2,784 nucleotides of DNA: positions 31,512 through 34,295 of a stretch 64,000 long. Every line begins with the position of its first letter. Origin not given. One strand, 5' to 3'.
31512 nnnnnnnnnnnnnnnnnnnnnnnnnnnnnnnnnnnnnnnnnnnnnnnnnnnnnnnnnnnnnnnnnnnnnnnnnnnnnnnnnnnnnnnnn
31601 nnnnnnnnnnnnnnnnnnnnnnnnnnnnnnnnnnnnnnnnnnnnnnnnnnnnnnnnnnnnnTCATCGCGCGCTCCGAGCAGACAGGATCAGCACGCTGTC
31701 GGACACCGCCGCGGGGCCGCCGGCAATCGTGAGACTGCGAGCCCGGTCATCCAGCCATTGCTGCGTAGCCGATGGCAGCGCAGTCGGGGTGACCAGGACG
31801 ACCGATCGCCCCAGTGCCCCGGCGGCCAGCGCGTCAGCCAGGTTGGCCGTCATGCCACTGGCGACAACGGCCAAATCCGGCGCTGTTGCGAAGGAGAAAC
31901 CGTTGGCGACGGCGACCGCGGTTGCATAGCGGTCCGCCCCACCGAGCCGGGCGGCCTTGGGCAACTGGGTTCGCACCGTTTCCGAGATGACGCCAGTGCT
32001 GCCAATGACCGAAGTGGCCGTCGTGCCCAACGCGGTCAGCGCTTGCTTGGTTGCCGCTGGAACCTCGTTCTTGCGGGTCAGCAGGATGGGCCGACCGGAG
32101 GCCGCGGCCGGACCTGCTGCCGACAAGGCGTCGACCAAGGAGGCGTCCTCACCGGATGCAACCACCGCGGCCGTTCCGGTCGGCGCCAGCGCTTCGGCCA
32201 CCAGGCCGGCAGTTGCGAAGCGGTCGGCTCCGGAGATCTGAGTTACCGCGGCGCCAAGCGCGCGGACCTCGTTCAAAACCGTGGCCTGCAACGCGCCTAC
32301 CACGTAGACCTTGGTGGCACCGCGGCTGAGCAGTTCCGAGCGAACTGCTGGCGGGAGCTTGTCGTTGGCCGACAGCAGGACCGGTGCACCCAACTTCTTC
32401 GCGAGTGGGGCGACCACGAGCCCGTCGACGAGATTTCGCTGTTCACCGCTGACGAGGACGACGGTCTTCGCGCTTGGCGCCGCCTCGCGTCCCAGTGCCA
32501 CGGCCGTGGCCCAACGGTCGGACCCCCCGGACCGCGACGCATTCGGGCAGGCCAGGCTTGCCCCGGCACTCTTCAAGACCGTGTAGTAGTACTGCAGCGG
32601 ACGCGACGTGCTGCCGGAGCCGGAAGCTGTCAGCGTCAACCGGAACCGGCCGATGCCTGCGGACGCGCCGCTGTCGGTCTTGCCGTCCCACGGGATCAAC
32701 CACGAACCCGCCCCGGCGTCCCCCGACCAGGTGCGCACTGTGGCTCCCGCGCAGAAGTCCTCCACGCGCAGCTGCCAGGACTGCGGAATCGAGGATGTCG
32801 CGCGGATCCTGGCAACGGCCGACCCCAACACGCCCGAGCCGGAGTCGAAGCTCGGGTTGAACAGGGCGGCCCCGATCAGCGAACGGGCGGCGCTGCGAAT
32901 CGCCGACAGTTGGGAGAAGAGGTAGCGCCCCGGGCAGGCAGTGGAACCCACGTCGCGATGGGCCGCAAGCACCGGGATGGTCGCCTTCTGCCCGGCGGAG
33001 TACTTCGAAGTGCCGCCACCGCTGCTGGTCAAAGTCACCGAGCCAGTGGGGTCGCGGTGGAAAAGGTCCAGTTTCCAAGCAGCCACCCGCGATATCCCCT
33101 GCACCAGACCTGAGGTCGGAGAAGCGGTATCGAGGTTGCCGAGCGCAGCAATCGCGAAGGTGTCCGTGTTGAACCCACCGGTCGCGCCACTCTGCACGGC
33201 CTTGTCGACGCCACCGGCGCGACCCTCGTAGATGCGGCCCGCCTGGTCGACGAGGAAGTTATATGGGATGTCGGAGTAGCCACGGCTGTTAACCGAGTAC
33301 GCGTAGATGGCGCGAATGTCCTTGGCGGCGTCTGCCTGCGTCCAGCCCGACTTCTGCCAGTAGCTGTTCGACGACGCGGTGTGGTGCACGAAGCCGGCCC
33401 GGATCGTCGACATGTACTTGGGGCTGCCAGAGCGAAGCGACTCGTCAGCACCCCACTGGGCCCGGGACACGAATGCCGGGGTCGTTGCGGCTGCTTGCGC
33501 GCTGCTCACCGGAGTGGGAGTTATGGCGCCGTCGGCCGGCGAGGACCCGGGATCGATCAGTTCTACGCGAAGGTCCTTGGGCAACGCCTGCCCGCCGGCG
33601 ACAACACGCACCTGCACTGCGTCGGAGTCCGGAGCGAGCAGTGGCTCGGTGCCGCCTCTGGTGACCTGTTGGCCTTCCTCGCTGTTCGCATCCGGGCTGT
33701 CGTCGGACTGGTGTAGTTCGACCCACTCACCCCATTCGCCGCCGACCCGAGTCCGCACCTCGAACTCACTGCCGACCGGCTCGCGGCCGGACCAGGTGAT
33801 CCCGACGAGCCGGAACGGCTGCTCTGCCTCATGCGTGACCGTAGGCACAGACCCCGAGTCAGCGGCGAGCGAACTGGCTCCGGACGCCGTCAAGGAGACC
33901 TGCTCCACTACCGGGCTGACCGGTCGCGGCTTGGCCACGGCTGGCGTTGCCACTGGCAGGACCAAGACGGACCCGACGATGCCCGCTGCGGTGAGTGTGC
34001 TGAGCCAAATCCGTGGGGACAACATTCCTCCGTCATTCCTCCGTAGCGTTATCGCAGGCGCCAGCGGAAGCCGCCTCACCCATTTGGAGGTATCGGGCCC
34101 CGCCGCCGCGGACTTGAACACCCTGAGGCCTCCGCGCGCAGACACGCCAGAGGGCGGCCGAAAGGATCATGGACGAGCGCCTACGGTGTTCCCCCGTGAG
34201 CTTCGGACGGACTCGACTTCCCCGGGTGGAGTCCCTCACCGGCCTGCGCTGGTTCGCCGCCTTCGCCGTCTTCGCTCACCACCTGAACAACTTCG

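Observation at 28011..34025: Operon of three different peptidoglycan hydrolases, each fused to a triple CWB2 wall-binding module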

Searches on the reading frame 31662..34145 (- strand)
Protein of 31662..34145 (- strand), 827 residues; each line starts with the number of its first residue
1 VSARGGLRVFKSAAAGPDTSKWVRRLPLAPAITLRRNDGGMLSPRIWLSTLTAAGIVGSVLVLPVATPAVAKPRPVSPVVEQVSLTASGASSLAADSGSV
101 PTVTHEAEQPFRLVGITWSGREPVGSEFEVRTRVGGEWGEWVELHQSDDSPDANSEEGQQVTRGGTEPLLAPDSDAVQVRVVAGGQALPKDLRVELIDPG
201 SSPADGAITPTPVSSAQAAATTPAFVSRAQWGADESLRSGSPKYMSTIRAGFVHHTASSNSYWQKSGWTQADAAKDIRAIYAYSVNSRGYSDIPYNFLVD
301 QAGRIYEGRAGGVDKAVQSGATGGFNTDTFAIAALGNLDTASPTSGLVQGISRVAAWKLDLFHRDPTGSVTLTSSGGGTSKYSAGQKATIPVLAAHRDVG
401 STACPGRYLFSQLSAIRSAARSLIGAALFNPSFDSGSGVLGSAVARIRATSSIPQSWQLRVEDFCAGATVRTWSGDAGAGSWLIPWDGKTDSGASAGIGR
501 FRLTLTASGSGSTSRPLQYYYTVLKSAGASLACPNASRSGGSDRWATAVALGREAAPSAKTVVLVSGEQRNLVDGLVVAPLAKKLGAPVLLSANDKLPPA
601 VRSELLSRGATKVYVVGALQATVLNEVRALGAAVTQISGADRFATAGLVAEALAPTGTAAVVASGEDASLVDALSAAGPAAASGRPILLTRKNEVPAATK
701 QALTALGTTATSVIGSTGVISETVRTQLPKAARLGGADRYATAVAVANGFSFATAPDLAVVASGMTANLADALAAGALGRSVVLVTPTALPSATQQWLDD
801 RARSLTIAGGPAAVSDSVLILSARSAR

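Call 3: search_protein_families(library=pfam, proteins=[window:31662-34145:-], max_evalue=0.01)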
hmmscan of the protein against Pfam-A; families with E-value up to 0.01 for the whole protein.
window:31662-34145:- (827 aa): 3 families
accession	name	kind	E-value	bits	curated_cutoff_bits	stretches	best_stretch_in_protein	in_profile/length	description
PF04122.17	CW_binding_2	-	2.1e-37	128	24.9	3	637-724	2-72/73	Cell wall binding domain 2 (CWB2)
PF01510.30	Amidase_2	-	2e-09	38.3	26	1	247-406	4-130/131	N-acetylmuramoyl-L-alanine amidase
PF13860.13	FlgD_ig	-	0.00026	21.3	27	1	456-509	24-77/79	FlgD Ig-like domain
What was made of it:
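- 31665..32528 (-): Triple CWB2 module of the amidase (about aa 500-787). PF04122 gives 3 stretches and 128 bits (call 3).
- On lytB-lytC type autolysin pair: The amidase is Amidase_2 here (call 3).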

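Call 4: search_protein_families(library=ncbifam, proteins=[window:31662-34145:-], max_evalue=0.01)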
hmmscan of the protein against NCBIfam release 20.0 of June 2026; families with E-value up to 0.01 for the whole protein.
window:31662-34145:- (827 aa): 2 families
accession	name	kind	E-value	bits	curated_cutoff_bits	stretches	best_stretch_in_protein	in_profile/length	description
NF033435.1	S-layer_Clost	equivalog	3.3e-13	49.4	650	1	558-778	416-658/728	S-layer protein SlpA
NF005176.1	PRK06655.1-1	equivalog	0.00077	19.4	230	1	422-521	65-163/197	flagellar hook assembly protein FlgD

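Call 39: list_cluster_members(proteins=[window:31662-34025:-, window:29554-31665:-, window:28011-29510:-, window:56075-58186:+])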
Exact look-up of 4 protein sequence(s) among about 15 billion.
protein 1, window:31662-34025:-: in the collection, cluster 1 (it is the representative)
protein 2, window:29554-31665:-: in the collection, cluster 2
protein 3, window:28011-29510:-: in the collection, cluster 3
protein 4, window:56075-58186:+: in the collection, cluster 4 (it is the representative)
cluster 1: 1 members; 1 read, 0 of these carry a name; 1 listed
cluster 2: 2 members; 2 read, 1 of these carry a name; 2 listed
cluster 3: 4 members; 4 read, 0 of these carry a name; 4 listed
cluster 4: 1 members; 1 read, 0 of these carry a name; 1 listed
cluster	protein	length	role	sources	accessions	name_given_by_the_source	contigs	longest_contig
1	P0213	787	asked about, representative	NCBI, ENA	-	-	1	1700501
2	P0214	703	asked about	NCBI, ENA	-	-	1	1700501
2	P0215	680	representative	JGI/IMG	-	SpoIID/LytB domain protein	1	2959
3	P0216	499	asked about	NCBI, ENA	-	-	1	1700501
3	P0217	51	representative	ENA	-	-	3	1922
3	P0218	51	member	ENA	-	-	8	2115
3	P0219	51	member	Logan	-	-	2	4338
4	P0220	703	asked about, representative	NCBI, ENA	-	-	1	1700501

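Call 40: find_encoding_contigs(protein=window:31662-34025:-, flank=1000, max_places=3)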
Protein window:31662-34025:- (787 aa): 2 contigs read that carry it; 1 place shown.
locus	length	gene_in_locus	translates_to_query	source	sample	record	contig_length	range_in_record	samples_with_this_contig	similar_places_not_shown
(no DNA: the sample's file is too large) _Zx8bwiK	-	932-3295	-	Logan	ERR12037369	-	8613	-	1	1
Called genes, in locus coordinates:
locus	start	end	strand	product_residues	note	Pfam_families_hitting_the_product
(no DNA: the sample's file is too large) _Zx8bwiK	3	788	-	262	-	?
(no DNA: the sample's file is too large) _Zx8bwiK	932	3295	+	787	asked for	PF27503:Rv3811_N, PF01510:Amidase_2, PF04122:CW_binding_2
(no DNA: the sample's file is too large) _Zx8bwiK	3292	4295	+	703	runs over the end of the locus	PF08486:SpoIID, PF04122:CW_binding_2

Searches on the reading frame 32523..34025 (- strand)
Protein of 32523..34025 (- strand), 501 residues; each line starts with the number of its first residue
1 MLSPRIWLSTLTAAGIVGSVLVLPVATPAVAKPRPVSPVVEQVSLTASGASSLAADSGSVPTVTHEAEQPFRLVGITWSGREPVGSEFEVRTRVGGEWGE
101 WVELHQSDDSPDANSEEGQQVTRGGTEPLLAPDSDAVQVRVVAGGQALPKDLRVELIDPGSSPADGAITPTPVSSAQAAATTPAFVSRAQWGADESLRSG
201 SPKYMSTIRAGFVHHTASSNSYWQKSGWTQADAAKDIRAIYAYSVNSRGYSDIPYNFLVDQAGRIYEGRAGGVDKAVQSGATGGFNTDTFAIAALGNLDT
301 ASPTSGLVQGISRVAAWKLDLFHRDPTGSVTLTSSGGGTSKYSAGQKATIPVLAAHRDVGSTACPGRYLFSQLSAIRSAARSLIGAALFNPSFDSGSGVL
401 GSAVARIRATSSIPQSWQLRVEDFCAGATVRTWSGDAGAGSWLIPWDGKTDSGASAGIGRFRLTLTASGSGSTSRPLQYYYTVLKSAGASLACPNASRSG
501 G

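Call 5: search_protein_families(library=pfam, proteins=[window:32523-34025:-], max_evalue=10)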
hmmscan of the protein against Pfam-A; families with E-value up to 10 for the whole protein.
seq(501 aa): 2 families
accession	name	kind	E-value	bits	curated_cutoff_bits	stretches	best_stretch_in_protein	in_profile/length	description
PF01510.30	Amidase_2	-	1.7e-09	38.5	26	1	207-366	4-130/131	N-acetylmuramoyl-L-alanine amidase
PF13860.13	FlgD_ig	-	0.00012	22.4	27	1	416-469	24-77/79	FlgD Ig-like domain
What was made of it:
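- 32928..33407 (-): Amidase_2 / PGRP catalytic domain (aa 207-366). PF01510 scores 38.5 bits against a cutoff of 26 (call 5).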

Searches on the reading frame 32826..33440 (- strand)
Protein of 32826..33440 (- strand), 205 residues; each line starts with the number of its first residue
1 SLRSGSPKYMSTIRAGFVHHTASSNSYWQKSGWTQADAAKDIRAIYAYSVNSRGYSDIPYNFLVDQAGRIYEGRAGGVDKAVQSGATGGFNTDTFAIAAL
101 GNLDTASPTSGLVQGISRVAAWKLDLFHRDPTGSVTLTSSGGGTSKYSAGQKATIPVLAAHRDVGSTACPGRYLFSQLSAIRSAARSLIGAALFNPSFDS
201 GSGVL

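Call 69: search_solved_structures(query=window:32826-33440:-, max_evalue=0.01, show_alignments=2)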
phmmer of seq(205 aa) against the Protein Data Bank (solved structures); distinct sequences matched with E-value up to 0.01: 29.
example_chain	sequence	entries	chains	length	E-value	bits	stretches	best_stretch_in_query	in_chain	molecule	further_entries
4z8i_A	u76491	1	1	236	3.4e-15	59.5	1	33-115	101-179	peptidoglycan recognition protein 3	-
4zxm_A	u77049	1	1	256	2.6e-14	56.6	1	33-115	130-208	PGRP domain of peptidoglycan recognition protein 3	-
27aa_A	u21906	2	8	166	2.9e-07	33.6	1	17-109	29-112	Peptidoglycan recognition protein 1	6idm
6a89_A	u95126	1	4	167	3e-07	33.6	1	17-109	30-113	Peptidoglycan recognition protein 1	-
2r2k_A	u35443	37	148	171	3.2e-07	33.5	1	17-109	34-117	Peptidoglycan recognition protein | Peptidoglycan recognition protein 1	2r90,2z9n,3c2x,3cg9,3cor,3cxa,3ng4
2cb3_A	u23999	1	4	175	5.8e-07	32.7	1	36-111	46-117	PEPTIDOGLYCAN-RECOGNITION PROTEIN-LE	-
1yck_A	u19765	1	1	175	6.8e-07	32.4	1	17-114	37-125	Peptidoglycan recognition protein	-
1sk4_A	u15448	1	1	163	4.4e-06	29.8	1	35-112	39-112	Peptidoglycan recognition protein I-alpha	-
1sk3_A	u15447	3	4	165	4.5e-06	29.7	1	35-112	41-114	Peptidoglycan recognition protein I-alpha | peptidoglycan recognition protein-I-alpha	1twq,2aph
3ep1_A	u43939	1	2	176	5.1e-06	29.6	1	52-119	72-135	PGRP-Hd - Peptidoglycan recognition protein homologue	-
1sxr_A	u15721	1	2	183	5.1e-06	29.6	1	13-118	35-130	Peptidoglycan recognition protein SA CG11709-PA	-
2f2l_X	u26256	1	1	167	6.9e-06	29.1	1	41-111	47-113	Peptidoglycan recognition protein-LC isoform LCx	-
1s2j_A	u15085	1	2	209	7.3e-06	29.1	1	13-118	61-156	Peptidoglycan recognition protein SA CG11709-PA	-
2rkq_A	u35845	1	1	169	8.2e-06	28.9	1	39-111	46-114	Peptidoglycan-recognition protein-SD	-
2xz4_A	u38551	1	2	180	1.3e-05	28.2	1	18-119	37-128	PEPTIDOGLYCAN-RECOGNITION PROTEIN LF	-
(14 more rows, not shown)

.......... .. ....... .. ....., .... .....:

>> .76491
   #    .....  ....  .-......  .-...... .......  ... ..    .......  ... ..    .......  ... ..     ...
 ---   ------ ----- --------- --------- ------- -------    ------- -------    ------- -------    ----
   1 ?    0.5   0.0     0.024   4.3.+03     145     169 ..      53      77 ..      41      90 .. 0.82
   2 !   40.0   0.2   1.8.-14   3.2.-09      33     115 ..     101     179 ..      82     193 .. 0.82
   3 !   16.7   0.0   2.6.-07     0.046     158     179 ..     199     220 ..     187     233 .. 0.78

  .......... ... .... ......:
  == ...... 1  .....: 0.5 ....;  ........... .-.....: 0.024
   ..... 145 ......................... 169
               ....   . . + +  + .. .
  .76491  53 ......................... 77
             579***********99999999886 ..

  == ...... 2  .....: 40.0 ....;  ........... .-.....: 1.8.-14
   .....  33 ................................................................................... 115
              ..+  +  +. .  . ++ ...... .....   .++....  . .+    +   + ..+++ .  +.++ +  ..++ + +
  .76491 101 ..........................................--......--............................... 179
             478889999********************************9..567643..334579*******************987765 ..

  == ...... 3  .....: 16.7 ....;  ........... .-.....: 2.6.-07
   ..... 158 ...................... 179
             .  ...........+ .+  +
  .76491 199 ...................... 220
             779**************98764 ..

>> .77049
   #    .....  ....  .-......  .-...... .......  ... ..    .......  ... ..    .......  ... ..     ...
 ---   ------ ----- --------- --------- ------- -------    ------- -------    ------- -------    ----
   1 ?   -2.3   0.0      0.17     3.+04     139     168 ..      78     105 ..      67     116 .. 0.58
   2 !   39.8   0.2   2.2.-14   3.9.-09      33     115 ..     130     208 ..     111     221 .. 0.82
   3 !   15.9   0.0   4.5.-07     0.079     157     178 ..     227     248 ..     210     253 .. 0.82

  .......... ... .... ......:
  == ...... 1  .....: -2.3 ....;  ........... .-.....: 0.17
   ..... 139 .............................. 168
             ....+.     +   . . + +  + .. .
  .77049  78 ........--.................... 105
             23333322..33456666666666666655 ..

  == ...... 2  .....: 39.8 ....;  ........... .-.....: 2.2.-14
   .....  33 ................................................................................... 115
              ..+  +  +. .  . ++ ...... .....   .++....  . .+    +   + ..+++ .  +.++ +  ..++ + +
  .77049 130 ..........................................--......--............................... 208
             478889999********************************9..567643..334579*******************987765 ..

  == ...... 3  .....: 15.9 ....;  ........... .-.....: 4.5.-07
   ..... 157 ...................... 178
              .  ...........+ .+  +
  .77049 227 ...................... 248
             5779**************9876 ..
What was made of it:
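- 32928..33407 (-): The best solved relatives are PGRP domains, and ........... aligns to them (call 69).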
